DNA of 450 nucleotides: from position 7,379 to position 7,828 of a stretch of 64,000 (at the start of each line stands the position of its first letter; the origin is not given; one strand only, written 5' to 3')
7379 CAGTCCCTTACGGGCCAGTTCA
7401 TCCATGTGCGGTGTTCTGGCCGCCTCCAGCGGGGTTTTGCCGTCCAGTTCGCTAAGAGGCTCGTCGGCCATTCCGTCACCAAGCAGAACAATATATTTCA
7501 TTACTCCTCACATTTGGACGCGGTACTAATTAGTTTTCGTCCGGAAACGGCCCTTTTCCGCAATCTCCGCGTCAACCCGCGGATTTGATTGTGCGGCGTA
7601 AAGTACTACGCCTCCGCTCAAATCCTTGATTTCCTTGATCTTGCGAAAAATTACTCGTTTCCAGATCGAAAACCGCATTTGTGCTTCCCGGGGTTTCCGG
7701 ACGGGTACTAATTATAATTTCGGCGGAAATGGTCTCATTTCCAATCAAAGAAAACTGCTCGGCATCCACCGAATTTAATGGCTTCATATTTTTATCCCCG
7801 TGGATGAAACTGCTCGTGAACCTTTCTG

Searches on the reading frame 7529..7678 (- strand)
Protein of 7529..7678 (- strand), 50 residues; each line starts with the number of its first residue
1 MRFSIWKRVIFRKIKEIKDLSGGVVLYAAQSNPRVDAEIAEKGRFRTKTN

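Call 13: search_protein_families(library=pfam, proteins=[window:7529-7678:-], max_evalue=10)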
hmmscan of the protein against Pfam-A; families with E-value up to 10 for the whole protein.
seq(50 aa): 1 family
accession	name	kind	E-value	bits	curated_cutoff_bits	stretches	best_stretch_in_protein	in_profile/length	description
PF12578.13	3-PAP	-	0.11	12.8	23.3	1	2-29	80-107/132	Myotubularin-associated protein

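Call 15: find_homologous_proteins(query=A2, max_evalue=0.01)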
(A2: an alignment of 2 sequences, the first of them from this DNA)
Query A2 (2 sequences) (50 aa, profile of the alignment): 183 proteins with E <= 0.01 among 184 candidates; the best 120 are listed.
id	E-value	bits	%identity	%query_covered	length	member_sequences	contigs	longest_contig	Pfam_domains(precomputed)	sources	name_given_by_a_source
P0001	2.2e-45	170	86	100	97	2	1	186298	-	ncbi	-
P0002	5.1e-40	153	83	94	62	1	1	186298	-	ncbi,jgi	-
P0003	5.3e-29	118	94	98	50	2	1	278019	-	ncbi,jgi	-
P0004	2.8e-28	115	96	100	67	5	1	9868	-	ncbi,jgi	-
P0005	3.0e-27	112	88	98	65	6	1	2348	-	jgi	jgi:hypothetical protein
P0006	4.4e-27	111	88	100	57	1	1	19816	-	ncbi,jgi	-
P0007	1.2e-26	110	88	100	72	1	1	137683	-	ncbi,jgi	-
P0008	2.2e-26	109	90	98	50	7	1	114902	-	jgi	-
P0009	2.6e-26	109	87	94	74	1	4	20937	-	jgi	jgi:hypothetical protein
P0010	2.9e-26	109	86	100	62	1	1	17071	-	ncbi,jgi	-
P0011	3.0e-26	109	92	98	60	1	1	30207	-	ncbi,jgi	-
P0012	4.3e-26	108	86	98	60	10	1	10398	-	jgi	jgi:hypothetical protein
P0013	5.5e-26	108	88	98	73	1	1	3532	-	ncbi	-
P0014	5.7e-26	108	88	100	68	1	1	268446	-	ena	-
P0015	5.9e-26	108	88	100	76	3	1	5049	-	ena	-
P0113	4.1e-16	76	72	100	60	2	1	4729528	-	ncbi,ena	-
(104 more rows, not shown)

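Call 20: find_related_loci(query=A3, collection=genome_contigs, flank=2000)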
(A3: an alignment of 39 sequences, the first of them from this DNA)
Query A3 (50 aa) in genome_contigs; peptide patterns used: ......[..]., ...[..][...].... (x = any residue, [..] = any of these).
564 stretches matched a pattern (row limit reached: there are more); 447 encode a relative of the query (tblastn E <= 1e-3); the best 80 are kept; 80 distinct loci.
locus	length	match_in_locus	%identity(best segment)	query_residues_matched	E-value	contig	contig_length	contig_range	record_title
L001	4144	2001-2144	90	2-49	5e-27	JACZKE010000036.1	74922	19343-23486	MAG: Desulfuromonadales bacterium isolate MAG37 geobacteraceae_1_contig_533924, whole genome shotgun sequence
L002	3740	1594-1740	90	2-50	7e-27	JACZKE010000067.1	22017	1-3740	MAG: Desulfuromonadales bacterium isolate MAG37 geobacteraceae_1_contig_1525612, whole genome shotgun sequence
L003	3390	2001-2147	88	2-50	1e-26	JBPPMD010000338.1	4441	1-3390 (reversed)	MAG: Desulfuromonadales bacterium isolate BIOS2019_out_135 k131_1589061, whole genome shotgun sequence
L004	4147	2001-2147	88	1-49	1e-26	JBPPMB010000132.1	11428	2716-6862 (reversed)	MAG: Desulfuromonadales bacterium isolate BIOS2019_out_141 k131_1905452, whole genome shotgun sequence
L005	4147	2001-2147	86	2-50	4e-24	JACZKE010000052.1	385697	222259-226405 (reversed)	MAG: Desulfuromonadales bacterium isolate MAG37 geobacteraceae_1_contig_950419, whole genome shotgun sequence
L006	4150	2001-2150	86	1-50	2e-26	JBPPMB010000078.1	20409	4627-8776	MAG: Desulfuromonadales bacterium isolate BIOS2019_out_141 k131_1617049, whole genome shotgun sequence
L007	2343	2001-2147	88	1-49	3e-26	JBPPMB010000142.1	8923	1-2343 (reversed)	MAG: Desulfuromonadales bacterium isolate BIOS2019_out_141 k131_1002425, whole genome shotgun sequence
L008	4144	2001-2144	90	2-49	2e-26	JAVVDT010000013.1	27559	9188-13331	MAG: Desulfuromonadales bacterium isolate TamC13-02 NODE_13_length_27559_cov_18.517594, whole genome shotgun sequence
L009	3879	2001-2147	88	2-50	3e-26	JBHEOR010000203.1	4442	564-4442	MAG: Desulfopila sp. isolate S6_bin.40.strict S6_NODE_203, whole genome shotgun sequence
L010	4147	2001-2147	90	2-50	3e-26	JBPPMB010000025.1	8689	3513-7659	MAG: Desulfuromonadales bacterium isolate BIOS2019_out_141 k131_700519, whole genome shotgun sequence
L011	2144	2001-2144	90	2-49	5e-26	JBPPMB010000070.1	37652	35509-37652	MAG: Desulfuromonadales bacterium isolate BIOS2019_out_141 k131_570462, whole genome shotgun sequence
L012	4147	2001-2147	88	2-50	6e-26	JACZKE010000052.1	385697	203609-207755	MAG: Desulfuromonadales bacterium isolate MAG37 geobacteraceae_1_contig_950419, whole genome shotgun sequence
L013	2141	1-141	91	3-49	9e-26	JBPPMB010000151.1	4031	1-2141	MAG: Desulfuromonadales bacterium isolate BIOS2019_out_141 k131_658129, whole genome shotgun sequence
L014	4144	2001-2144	88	2-49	9e-26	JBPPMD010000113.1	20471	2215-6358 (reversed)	MAG: Desulfuromonadales bacterium isolate BIOS2019_out_135 k131_572969, whole genome shotgun sequence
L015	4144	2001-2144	90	3-50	9e-26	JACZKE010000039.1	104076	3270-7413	MAG: Desulfuromonadales bacterium isolate MAG37 geobacteraceae_1_contig_576592, whole genome shotgun sequence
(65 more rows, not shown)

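Call 26: find_encoding_contigs(protein=P0002, flank=1000, max_places=3)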
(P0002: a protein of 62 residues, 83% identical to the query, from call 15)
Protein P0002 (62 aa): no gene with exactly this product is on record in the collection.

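Call 27: find_encoding_contigs(protein=P0113, flank=3000, max_places=3)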
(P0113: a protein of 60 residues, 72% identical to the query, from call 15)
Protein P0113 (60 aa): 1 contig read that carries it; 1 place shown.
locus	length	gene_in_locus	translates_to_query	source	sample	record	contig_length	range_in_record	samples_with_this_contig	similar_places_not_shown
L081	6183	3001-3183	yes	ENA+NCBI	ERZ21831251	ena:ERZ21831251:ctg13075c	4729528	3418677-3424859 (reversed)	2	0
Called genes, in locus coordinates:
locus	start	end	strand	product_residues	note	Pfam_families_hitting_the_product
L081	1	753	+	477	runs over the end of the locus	PF00224:PK, PF02887:PK_C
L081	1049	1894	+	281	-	PF00456:Transketolase_N, PF00676:E1_dh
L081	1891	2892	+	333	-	PF02779:Transket_pyr, PF02780:Transketolase_C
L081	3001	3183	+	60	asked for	-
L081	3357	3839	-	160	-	PF17775:YchJ_M-like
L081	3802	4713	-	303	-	PF00126:HTH_1, PF03466:LysR_substrate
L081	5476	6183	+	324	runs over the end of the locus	PF03480:DctP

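Call 34: search_protein_families(library=pfam, proteins=[L009:2290-3639:+], max_evalue=0.01)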
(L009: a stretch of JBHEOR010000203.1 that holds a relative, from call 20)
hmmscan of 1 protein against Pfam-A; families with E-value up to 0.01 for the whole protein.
L009:2290-3639:+ (449 aa): 2 families
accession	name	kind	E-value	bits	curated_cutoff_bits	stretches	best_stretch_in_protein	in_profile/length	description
PF01609.27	DDE_Tnp_1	-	2e-11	44.5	23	1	313-440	46-200/200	Transposase DDE domain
PF05598.16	DUF772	-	1.8e-06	28.3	23.1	1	54-122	1-70/74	Transposase domain (DUF772)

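Call 35: search_protein_families(library=ncbifam, proteins=[L009:2290-3639:+], max_evalue=0.01)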
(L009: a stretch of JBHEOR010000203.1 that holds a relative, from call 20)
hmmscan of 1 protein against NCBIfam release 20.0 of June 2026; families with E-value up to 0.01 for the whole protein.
L009:2290-3639:+ (449 aa): 8 families
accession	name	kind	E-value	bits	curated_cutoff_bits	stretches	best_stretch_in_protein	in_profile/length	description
NF033593.1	transpos_ISNCY_1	equivalog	2.8e-145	484.4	325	1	18-445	10-444/444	ISNCY family transposase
NF033578.1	transpos_IS5_1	equivalog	2.2e-34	119.3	275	1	51-445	41-418/419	IS5 family transposase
NF033551.1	transpos_IS1182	equivalog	1e-22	80.7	270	1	42-379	36-343/488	IS1182 family transposase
NF033581.1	transpos_IS5_4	equivalog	1.4e-14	54.2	140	1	41-440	17-284/285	IS5 family transposase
NF033520.1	transpos_IS982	equivalog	8.3e-07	28.8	130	1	302-441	112-242/243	IS982 family transposase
NF033580.1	transpos_IS5_3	equivalog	1.7e-05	24.5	110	1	305-412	129-230/258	IS5 family transposase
NF052539.1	DivAsocLipDalA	equivalog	0.0048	16.7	200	1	18-112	27-119/169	divisome-associated lipoprotein DalA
NF033539.1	transpos_IS1380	equivalog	0.0055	15.4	180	0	388-445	319-376/419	IS1380 family transposase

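Call 47: find_related_loci(query=A5, collection=metagenome_contigs, flank=1500)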
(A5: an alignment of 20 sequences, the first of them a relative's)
Query A5 (52 aa) in metagenome_contigs; peptide patterns used: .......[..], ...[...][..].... (x = any residue, [..] = any of these).
600 stretches matched a pattern (row limit reached: there are more); 170 encode a relative of the query (tblastn E <= 1e-3); the best 80 are kept; 80 distinct loci.
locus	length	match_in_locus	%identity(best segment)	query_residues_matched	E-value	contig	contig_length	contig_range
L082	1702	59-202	90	5-52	7e-27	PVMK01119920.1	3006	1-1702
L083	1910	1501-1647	90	4-52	9e-27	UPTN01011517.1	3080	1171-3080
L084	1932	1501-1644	90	5-52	2e-26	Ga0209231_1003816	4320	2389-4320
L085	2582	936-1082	88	1-49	5e-26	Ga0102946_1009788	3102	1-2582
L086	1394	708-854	88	1-49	1e-25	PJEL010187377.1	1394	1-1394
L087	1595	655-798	88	4-51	3e-25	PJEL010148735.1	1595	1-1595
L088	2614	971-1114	88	5-52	5e-25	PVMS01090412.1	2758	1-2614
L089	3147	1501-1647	82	4-52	5e-25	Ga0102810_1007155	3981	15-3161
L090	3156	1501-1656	85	1-52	5e-25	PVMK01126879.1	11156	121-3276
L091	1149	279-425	82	4-52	6e-25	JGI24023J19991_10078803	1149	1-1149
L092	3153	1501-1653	82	1-51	2e-24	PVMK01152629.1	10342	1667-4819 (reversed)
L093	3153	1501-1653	82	1-51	3e-24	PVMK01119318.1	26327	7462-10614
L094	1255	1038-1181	83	5-52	2e-24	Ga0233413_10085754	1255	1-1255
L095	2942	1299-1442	83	5-52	4e-24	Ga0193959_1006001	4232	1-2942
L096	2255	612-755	85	5-52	9e-24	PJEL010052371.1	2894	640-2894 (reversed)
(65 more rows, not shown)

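Call 65: search_dna_similar(query=L009:2290-3636:+, collection=plasmids, mode=protein, max_rows=12)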
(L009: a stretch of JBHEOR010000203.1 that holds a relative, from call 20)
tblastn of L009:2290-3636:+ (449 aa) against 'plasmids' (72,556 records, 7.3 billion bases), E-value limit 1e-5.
Records with a match: 198; places in all: 463; records where one place covers at least 80% of the query: 143.
Best place of each record, by identity: 60-80% 5; <60% 193.
By first word of the organism name: Sinorhizobium 124; Rhizobium 47; Rhodococcus 7; Microvirga 4; Mesorhizobium 3; Mycobacterium 3; Aminobacter 1; Marinobacter 1; Skermanella 1; Ensifer 1; and 6 more.
By predicted mobility (MOB-suite, as given by PLSDB): conjugative 132; mobilizable 39; non-mobilizable 27.
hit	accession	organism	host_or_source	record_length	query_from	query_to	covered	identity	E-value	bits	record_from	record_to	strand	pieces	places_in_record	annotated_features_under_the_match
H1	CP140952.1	Sinorhizobium meliloti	Medicago lupulina,whole organism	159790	1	444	99%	52.1%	4e-120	614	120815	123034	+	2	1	ISNCY-like element ISRm17 family transposase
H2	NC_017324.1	Sinorhizobium meliloti BL225C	-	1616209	1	444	99%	51.2%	8e-120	469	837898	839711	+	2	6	none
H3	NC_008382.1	Rhizobium johnstonii 3841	-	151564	1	447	100%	50.1%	5e-125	407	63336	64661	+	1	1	ISNCY-like element ISRle10 family transposase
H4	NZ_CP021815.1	Sinorhizobium meliloti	Medicago truncatula,Single Cell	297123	1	444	99%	50.4%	3e-120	492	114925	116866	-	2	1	ISNCY-like element ISRm17 family transposase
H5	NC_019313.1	Sinorhizobium meliloti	Medicago sativa ssp. falcata,root ...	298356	1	447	100%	49.8%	1e-119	391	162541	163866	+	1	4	ISNCY family transposase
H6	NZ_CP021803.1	Sinorhizobium meliloti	Medicago sativa,Single Cell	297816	1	447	100%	49.3%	2e-121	396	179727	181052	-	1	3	ISNCY-like element ISRm17 family transposase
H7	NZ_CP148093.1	Rhizobium sp. T1470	Medicago sativa,cell culture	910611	1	447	100%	49.2%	8e-120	392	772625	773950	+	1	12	ISNCY family transposase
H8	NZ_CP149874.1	Rhizobium sp. T1473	-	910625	1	447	100%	49.2%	8e-120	392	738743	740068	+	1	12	ISNCY family transposase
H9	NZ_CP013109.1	Sinorhizobium americanum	Vachellia farnesiana,cell culture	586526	1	447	100%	49.2%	9e-119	389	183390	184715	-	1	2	ISNCY-like element ISRsp17 family transposase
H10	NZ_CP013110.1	Sinorhizobium americanum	Vachellia farnesiana,cell culture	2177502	1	447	100%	49.2%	9e-119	389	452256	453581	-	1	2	record has no annotation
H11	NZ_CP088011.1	Rhizobium sp. T136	Melilotus albus,Cell culture,root nodule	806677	1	447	100%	49.2%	1e-118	388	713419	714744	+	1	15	ISNCY family transposase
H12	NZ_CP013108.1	Sinorhizobium americanum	Vachellia farnesiana,cell culture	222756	1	447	100%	49.2%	1e-118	388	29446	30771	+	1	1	ISNCY-like element ISRsp17 family transposase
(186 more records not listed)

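Call 66: get_annotated_region(hit=H3, flank=400)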
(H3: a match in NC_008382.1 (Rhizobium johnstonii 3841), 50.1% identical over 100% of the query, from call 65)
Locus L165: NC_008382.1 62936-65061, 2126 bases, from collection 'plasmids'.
description: Rhizobium johnstonii 3841 plasmid pRL7, complete sequence
organism: Rhizobium johnstonii 3841 (NCBI taxid 216596)
taxonomy: Bacteria; Pseudomonadota; Alphaproteobacteria; Hyphomicrobiales; Rhizobiaceae; Rhizobium; Rhizobium johnstonii; Rhizobium johnstonii 3841
host: -; source: -; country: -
typing (MOB-suite, as given by PLSDB): conjugative; replicon rep_cluster_446,rep_cluster_512,rep_cluster_592; relaxase MOBQ; mating-pair formation MPF_T
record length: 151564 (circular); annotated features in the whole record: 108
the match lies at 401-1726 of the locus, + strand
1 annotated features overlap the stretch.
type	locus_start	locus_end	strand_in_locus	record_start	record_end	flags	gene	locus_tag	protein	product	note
CDS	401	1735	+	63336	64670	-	-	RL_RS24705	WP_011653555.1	ISNCY-like element ISRle10 family transposase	-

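Call 67: get_annotated_region(hit=H5, flank=400)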
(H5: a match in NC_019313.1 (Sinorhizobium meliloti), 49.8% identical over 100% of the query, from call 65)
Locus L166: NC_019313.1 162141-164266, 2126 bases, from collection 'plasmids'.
description: Sinorhizobium meliloti plasmid pHRC017, complete sequence
organism: Sinorhizobium meliloti (NCBI taxid 382)
taxonomy: Bacteria; Pseudomonadota; Alphaproteobacteria; Hyphomicrobiales; Rhizobiaceae; Sinorhizobium; Sinorhizobium meliloti
host: -; source: Medicago sativa ssp. falcata,root nodules; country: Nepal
typing (MOB-suite, as given by PLSDB): conjugative; replicon rep_cluster_492,rep_cluster_946; relaxase MOBP; mating-pair formation MPF_T
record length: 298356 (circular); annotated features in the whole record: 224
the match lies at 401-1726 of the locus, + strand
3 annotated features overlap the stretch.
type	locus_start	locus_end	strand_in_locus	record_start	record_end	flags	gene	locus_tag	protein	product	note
CDS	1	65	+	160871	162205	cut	-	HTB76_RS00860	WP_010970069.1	ISNCY-like element ISRm17 family transposase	GO:0006313 - DNA transposition [Evidence IEA]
CDS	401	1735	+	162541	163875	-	-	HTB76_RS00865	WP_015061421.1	ISNCY family transposase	-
CDS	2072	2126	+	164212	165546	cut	-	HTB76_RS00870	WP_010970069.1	ISNCY-like element ISRm17 family transposase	GO:0006313 - DNA transposition [Evidence IEA]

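Call 71: find_homologous_proteins(query=L009:2290-3636:+, max_evalue=1e-40)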
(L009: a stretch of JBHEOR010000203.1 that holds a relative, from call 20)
Query L009:2290-3636:+ (449 aa): 7048 proteins with E <= 1e-40 among 8000 candidates; the best 120 are listed.
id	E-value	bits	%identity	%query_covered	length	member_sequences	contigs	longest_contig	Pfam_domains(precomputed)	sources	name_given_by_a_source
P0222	1.6e-287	971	98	100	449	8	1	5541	PF01609.28,PF05598.17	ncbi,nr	ncbi:MAG: ISNCY family transposase [Desulfuromonadales bacterium]|nr:ISNCY family transposase [Desul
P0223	3.9e-262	888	89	100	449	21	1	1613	PF01609.28,PF05598.17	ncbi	-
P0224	5.5e-262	887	88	100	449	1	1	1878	PF01609.28,PF05598.17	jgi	jgi:IS5 family transposase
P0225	6.9e-262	887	88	100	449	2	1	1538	PF01609.28,PF05598.17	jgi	jgi:IS5 family transposase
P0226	7.2e-262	887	88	100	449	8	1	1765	PF01609.28,PF05598.17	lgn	-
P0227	4.9e-261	884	88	100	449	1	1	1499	PF01609.28,PF05598.17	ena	-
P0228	8.3e-261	883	89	100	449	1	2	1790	PF01609.28,PF05598.17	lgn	-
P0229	8.5e-261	883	88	100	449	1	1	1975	PF01609.28,PF05598.17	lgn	-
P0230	1.7e-260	882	89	100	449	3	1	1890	PF01609.28,PF05598.17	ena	-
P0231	2.6e-260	882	88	100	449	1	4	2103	PF01609.28,PF05598.17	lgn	-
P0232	2.6e-260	882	87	100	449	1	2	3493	PF01609.28,PF05598.17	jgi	jgi:IS5 family transposase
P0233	2.8e-260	881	87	100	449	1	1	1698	PF01609.28,PF05598.17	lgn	-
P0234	2.9e-260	881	88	100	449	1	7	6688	PF01609.28,PF05598.17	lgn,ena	-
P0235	3.2e-260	881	88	100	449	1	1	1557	PF01609.28,PF05598.17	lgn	-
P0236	3.3e-260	881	88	100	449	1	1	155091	PF01609.28,PF05598.17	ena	-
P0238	3.9e-259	878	88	100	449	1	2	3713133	PF01609.28,PF05598.17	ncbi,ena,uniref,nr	ncbi:ISNCY family transposase [uncultured Desulfuromonas sp.]|uniref:ISNCY family transposase n=1 Ta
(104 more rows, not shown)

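Call 72: find_encoding_contigs(protein=P0238, flank=700, max_places=4)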
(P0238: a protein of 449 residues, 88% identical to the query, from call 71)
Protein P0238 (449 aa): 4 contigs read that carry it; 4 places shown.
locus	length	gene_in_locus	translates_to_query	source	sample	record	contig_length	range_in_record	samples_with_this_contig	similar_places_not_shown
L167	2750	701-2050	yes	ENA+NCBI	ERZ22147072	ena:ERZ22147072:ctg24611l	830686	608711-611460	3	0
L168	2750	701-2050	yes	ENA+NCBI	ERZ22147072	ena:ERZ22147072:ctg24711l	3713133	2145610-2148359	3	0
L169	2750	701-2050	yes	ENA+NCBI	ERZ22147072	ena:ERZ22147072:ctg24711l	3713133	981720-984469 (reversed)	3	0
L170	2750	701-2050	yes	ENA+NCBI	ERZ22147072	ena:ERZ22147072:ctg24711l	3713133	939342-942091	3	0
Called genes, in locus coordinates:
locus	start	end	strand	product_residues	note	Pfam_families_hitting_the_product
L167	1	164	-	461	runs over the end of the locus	PF13701:DDE_Tnp_1_4, PF01609:DDE_Tnp_1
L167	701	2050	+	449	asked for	PF05598:DUF772 (weak), PF01609:DDE_Tnp_1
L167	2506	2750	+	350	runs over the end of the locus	-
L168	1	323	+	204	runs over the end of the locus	-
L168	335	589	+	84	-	PF07963:N_methyl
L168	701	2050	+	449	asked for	PF05598:DUF772 (weak), PF01609:DDE_Tnp_1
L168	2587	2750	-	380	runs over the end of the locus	PF00817:IMS, PF11798:IMS_HHH (faint), PF21999:IMS_HHH_1 (faint), PF11799:IMS_C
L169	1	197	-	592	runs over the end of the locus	PF02028:BCCT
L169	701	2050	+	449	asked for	PF05598:DUF772 (weak), PF01609:DDE_Tnp_1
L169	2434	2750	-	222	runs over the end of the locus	PF13526:DUF4125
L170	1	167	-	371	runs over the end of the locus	PF01548:DEDD_Tnp_IS110, PF02371:Transposase_20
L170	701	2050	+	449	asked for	PF05598:DUF772 (weak), PF01609:DDE_Tnp_1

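Call 73: find_encoding_contigs(protein=P0236, flank=700, max_places=3)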
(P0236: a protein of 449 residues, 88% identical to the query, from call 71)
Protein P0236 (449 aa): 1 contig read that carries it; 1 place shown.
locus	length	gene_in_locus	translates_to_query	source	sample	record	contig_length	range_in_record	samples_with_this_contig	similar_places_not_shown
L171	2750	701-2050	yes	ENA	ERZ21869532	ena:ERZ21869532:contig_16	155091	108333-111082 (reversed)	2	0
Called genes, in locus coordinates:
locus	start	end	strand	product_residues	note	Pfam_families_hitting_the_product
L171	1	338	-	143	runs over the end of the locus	PF01797:Y1_Tnp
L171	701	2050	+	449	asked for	PF05598:DUF772 (weak), PF01609:DDE_Tnp_1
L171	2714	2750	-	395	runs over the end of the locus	PF13657:Couple_hipA, PF07804:HipA_C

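Call 74: find_encoding_contigs(protein=P0222, flank=700, max_places=3)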
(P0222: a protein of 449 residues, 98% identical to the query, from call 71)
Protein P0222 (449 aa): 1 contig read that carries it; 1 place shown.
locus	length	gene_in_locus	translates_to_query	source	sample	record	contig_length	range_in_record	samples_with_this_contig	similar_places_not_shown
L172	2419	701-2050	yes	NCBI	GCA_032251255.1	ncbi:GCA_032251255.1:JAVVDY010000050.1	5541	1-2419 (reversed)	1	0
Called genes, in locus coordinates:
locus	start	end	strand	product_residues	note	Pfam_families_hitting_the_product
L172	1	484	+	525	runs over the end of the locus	PF13007:LZ_Tnp_IS66, PF13005:zf-IS66, PF03050:DDE_Tnp_IS66, PF13817:DDE_Tnp_IS66_C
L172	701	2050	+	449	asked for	PF05598:DUF772 (weak), PF01609:DDE_Tnp_1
